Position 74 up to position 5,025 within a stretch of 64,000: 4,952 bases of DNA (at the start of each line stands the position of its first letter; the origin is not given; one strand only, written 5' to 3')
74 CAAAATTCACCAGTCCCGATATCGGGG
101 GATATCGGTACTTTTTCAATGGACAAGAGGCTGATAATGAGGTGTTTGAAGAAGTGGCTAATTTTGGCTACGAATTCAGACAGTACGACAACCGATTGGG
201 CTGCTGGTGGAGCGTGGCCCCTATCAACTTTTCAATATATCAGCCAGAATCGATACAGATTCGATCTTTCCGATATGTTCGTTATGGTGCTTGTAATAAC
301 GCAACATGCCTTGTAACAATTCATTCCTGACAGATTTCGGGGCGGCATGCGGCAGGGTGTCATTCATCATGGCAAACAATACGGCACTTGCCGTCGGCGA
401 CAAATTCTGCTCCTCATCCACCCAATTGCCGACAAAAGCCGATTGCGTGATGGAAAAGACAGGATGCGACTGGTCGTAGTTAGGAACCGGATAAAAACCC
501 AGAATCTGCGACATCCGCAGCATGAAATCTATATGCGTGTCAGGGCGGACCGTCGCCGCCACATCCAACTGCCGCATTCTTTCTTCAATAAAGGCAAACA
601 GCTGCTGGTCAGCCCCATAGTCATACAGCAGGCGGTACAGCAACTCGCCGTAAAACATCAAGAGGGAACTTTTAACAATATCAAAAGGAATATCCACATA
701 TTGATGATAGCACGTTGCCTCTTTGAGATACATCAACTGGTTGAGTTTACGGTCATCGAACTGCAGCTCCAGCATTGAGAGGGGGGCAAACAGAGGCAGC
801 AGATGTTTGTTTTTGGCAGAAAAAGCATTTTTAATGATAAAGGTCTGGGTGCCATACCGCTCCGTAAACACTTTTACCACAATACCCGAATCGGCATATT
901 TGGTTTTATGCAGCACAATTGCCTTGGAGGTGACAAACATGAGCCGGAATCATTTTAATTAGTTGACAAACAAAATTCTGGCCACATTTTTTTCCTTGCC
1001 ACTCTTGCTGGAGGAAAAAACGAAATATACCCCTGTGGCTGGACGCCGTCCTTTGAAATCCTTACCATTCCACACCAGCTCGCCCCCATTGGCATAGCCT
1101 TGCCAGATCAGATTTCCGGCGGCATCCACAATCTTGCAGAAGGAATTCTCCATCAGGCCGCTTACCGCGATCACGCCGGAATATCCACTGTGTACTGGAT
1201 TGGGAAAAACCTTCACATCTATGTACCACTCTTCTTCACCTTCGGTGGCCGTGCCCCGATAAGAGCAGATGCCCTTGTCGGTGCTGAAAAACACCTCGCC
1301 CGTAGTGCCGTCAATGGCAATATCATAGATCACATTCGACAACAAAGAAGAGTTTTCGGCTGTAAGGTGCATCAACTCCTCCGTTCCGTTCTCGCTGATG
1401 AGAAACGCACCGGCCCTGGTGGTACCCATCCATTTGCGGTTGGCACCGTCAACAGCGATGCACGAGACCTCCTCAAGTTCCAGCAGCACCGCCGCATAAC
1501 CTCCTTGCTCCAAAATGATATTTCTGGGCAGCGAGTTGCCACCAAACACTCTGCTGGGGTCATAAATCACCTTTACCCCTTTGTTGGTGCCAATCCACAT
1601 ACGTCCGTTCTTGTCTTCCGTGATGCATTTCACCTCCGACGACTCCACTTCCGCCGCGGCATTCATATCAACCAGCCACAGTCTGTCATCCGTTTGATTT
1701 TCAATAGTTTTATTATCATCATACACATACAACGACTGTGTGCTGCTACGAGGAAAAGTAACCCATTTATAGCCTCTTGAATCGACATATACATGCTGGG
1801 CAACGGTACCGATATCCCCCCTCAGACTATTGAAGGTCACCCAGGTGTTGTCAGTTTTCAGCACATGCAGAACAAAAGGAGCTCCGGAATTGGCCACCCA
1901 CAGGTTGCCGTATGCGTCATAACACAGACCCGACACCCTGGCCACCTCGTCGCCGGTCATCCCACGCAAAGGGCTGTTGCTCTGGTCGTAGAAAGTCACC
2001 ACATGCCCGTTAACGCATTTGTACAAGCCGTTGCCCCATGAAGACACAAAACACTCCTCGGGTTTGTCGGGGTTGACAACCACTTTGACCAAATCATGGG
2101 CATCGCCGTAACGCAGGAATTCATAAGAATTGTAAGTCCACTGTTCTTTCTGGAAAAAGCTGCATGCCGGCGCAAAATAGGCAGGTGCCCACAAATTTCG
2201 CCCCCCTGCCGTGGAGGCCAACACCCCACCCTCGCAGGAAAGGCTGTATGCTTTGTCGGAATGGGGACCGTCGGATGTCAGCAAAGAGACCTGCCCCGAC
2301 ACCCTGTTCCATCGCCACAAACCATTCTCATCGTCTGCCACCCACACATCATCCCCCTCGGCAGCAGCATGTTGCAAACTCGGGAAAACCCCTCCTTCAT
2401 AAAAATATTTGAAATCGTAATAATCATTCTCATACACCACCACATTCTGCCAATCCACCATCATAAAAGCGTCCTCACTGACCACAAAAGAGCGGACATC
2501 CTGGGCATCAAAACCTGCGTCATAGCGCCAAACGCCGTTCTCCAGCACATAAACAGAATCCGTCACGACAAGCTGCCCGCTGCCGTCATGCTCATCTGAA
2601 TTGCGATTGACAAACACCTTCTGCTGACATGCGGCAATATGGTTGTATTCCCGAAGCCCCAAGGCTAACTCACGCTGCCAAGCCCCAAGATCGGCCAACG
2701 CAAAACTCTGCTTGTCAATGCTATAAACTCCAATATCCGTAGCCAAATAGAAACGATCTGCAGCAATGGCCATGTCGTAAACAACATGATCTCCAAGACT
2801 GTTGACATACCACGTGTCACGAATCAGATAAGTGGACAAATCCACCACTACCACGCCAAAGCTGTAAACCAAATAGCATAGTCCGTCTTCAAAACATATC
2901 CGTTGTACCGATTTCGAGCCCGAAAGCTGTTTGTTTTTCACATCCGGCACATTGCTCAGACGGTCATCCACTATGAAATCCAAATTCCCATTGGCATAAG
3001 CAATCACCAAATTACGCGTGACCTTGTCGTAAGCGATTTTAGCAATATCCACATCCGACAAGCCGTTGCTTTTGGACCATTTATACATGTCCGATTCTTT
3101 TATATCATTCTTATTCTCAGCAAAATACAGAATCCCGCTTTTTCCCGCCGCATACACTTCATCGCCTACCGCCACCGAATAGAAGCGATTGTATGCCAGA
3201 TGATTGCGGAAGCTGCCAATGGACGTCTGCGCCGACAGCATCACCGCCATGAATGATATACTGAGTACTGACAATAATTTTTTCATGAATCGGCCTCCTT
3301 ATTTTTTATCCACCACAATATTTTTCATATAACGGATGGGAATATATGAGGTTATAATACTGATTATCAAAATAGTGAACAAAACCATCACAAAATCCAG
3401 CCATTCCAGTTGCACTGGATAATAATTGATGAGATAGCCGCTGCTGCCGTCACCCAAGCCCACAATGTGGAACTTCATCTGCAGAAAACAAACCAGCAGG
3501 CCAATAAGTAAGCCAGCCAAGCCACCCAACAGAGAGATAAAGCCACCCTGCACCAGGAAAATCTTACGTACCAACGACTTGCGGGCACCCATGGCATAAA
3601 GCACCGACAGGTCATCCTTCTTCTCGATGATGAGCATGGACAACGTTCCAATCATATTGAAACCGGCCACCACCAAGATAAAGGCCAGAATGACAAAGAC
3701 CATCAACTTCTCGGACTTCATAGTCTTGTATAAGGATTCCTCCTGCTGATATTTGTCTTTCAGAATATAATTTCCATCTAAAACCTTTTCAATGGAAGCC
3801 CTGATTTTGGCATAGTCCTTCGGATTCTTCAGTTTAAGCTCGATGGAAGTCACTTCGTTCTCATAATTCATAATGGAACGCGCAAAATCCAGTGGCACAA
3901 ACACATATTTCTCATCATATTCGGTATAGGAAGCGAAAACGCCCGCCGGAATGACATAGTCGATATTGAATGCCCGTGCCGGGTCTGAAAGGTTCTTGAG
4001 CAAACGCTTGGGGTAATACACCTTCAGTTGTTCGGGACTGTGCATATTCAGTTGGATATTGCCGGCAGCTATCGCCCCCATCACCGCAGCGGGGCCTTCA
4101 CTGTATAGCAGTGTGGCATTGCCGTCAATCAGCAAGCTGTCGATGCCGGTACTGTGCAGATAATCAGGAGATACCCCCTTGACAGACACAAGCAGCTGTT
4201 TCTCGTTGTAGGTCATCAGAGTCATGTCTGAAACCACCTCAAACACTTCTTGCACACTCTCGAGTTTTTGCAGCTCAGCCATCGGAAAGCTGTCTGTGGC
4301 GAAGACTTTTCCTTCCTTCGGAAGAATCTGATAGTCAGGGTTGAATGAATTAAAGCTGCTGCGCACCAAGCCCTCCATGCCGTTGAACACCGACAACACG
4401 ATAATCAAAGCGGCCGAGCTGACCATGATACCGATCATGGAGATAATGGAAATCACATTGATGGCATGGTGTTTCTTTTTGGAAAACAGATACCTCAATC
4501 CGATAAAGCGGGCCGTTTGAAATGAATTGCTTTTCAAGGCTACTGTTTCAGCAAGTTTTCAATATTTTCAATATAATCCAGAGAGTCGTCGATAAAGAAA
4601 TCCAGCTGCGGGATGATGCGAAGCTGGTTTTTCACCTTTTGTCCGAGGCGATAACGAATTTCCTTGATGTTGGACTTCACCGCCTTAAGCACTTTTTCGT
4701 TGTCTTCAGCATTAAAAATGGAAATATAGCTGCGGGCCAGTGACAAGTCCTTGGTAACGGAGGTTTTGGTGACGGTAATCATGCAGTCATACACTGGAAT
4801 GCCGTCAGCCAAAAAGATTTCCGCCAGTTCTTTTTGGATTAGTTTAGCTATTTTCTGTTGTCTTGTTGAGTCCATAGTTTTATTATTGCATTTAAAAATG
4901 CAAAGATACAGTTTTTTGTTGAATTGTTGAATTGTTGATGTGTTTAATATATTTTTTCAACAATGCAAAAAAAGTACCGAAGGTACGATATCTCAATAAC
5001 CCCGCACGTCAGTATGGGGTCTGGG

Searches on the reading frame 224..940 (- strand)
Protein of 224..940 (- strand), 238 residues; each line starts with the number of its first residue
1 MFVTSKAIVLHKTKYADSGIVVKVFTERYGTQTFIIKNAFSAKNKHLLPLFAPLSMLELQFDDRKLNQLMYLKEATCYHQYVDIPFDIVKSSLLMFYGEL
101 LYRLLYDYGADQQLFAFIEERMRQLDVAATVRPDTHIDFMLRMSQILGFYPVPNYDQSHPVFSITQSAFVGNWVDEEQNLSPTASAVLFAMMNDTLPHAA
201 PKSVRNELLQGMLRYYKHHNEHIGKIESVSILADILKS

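Call 62: search_protein_families(library=pfam, alignment_id=A5, max_evalue=0.00001)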
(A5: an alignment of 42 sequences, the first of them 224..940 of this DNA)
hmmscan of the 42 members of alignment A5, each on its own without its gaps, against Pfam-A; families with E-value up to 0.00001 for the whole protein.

A. member 1, window:224-940:- (238 aa): 2 families
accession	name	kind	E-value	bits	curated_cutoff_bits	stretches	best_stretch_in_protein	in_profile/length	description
PF11967.14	RecO_N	-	3.9e-14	52.9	27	1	1-80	1-79/80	Recombination protein O N terminal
PF02565.21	RecO_C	-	2.1e-07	31.3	22.1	1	86-221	2-150/157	Recombination protein O C terminal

B. families by the number of members that match (of 42 scanned): 50 families (the first 25 are shown)
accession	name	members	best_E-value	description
PF00464.25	SHMT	1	8e-164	Serine hydroxymethyltransferase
PF09561.16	RE_HpaII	1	1.6e-121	HpaII restriction endonuclease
PF00145.23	DNA_methylase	1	4.3e-100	C-5 cytosine-specific DNA methylase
PF02569.21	Pantoate_ligase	1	1.7e-95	Pantoate-beta-alanine ligase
PF00266.25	Aminotran_5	1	5.3e-86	Aminotransferase class-V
PF10127.15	RlaP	1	2.8e-75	RNA repair pathway DNA polymerase beta family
PF06738.18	ThrE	1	1.7e-71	Putative threonine/serine exporter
PF00158.32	Sigma54_activat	1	4.3e-67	Sigma-54 interaction domain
PF00009.33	GTP_EFTU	1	9.4e-58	Elongation factor Tu GTP binding domain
PF02261.22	Asp_decarbox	1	1.1e-51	Aspartate decarboxylase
PF06421.17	LepA_C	1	1.9e-51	GTP-binding protein LepA C-terminus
PF06250.17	YhcG_C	1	1e-48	YhcG PDDEXK nuclease domain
PF00892.27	EamA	1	9.6e-47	EamA-like transporter family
PF12821.13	ThrE_2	1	5.6e-42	Threonine/Serine exporter, ThrE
PF12784.13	PDDEXK_2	1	7.6e-41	PD-(D/E)XK nuclease family transposase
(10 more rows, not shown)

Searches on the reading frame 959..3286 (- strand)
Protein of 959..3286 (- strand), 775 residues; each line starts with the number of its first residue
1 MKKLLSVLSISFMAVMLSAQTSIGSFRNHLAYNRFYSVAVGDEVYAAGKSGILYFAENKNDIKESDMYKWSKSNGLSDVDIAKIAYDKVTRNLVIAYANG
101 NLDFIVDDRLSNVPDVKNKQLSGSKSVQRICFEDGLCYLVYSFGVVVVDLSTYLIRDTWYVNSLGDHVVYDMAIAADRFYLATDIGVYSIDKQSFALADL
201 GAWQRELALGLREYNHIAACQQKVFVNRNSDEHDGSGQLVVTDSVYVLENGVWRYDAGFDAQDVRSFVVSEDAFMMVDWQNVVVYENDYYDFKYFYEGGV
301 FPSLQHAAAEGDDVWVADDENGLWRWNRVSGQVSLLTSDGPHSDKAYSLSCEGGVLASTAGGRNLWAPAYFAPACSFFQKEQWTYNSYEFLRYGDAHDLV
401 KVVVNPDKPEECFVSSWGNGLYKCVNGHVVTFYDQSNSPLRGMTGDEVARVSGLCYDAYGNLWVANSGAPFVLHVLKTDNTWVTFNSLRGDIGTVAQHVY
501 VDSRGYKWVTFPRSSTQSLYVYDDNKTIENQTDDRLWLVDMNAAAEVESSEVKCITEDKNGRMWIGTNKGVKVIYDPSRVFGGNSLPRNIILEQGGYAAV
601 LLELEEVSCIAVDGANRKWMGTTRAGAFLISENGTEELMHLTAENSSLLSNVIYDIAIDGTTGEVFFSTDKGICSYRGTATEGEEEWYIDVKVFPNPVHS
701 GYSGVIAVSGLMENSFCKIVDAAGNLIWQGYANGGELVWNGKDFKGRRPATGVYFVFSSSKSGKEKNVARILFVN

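Call 13: search_protein_families(library=pfam, proteins=[window:959-3286:-])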
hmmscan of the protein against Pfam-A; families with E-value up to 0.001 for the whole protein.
window:959-3286:- (775 aa): 2 families
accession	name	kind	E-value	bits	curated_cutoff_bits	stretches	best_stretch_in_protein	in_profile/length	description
PF21544.3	PorZ_N_b_propeller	-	3.4e-28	99.3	27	1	55-204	10-154/154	TSS9, PorZ, N-terminal beta-propeller domain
PF07494.17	Reg_prop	-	6.4e-10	38.5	20.4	1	549-568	4-23/24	Two component regulator propeller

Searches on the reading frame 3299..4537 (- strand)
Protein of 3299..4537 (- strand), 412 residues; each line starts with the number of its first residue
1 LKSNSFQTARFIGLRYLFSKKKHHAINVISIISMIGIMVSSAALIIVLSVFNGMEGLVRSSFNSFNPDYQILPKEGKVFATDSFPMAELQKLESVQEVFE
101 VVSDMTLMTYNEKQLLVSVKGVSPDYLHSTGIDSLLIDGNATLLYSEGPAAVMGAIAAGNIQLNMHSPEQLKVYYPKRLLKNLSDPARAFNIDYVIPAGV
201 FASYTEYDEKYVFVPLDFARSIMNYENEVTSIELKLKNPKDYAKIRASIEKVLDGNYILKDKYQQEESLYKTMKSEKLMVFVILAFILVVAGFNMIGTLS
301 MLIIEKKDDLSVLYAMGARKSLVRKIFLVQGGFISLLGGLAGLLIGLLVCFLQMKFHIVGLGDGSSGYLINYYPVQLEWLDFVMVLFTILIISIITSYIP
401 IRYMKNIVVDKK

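Call 13: search_protein_families(library=pfam, proteins=[window:3299-4537:-])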
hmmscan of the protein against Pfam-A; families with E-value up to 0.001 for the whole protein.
window:3299-4537:- (412 aa): 2 families
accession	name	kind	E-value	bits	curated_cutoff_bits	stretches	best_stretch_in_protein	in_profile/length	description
PF12704.14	MacB_PCD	-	4.7e-14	53.6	27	1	30-251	1-206/207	MacB-like periplasmic core domain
PF02687.27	FtsX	-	1.3e-13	51.5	25.5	1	282-407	2-118/120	FtsX-like permease C-terminal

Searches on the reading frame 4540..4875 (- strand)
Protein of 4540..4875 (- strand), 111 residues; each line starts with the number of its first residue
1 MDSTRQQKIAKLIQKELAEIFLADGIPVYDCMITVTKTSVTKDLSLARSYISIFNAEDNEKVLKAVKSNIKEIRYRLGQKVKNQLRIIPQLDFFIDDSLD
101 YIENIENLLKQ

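Call 13: search_protein_families(library=pfam, proteins=[window:4540-4875:-])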
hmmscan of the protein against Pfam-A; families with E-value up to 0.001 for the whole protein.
window:4540-4875:- (111 aa): 1 family
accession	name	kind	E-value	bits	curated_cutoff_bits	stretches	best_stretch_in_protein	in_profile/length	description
PF02033.23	RBFA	-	4.1e-25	88.6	34.7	1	5-109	1-105/105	Ribosome-binding factor A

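Call 15: find_encoding_contigs(protein=window:4540-4875:-, flank=3000, max_places=10)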
Protein window:4540-4875:- (111 aa): 22 contigs read that carry it; 10 places shown.
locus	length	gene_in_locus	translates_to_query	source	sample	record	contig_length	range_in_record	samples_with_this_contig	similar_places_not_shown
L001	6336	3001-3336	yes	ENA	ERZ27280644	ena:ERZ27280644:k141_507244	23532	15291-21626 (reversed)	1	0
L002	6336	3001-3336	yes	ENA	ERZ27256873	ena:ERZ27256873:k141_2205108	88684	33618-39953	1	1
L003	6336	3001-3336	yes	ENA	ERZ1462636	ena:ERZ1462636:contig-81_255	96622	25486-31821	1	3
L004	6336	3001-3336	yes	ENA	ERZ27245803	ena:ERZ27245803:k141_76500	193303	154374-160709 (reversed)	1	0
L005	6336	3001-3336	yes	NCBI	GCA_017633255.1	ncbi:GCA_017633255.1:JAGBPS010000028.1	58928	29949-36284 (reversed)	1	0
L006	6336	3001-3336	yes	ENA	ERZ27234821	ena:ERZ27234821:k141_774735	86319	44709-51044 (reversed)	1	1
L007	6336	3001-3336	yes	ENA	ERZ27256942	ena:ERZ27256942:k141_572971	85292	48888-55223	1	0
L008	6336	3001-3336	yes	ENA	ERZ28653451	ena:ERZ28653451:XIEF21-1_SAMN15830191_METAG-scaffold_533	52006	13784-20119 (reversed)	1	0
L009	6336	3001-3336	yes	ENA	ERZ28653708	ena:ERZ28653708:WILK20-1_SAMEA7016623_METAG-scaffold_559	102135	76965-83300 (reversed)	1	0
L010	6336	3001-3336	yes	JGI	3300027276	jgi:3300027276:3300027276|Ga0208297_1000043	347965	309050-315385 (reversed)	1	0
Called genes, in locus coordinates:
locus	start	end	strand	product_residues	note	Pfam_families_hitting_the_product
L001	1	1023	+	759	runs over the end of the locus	PF12971:NAGLU_N, PF05089:NAGLU, PF12972:NAGLU_C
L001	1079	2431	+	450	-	PF03544:TonB_C (weak)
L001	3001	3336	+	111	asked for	PF02033:RBFA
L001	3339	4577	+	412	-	PF12704:MacB_PCD, PF02687:FtsX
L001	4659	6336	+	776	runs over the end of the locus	PF07494:Reg_prop (faint), PF21544:PorZ_N_b_propeller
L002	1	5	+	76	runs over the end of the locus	-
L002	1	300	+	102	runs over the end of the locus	-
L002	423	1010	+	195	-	-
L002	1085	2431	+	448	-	PF03544:TonB_C (weak)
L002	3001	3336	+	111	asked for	PF02033:RBFA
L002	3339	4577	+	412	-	PF12704:MacB_PCD, PF02687:FtsX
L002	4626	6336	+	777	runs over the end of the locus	PF07494:Reg_prop (faint), PF21544:PorZ_N_b_propeller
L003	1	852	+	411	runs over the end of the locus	PF01943:Polysacc_synt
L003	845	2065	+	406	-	PF00919:UPF0004, PF04055:Radical_SAM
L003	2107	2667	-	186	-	-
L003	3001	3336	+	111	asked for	PF02033:RBFA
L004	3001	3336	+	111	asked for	PF02033:RBFA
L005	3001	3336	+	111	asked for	PF02033:RBFA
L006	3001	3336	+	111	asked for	PF02033:RBFA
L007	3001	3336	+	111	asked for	PF02033:RBFA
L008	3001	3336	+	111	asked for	PF02033:RBFA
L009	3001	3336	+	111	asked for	PF02033:RBFA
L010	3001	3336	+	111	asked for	PF02033:RBFA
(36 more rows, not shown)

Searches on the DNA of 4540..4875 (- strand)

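Call 63: search_rna_families(sources=[L054, L086, L079, L072, L111, L094, L064, L016, L017, L026, L081, L030, L076, L057, L118, L125, L117, L059, L004], threshold=gathering)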
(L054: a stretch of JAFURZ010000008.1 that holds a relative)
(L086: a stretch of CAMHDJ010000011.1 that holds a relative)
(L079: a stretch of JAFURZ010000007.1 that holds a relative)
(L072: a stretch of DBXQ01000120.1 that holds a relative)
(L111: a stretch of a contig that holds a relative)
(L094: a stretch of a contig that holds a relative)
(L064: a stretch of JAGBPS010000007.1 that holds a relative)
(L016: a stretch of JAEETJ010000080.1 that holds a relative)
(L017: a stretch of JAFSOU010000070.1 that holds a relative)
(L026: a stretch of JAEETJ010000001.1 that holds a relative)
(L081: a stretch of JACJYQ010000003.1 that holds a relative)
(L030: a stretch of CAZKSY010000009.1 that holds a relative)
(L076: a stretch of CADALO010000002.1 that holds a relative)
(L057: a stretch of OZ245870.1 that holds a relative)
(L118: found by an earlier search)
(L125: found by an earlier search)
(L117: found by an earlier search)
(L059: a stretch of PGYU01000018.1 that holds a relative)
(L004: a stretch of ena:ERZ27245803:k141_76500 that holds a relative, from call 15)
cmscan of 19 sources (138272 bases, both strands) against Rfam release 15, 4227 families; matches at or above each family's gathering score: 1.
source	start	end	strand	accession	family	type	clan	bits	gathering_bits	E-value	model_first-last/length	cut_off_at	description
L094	5814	5888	-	RF00005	tRNA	Gene; tRNA;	CL00001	62.1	29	1e-10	1-71/71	no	tRNA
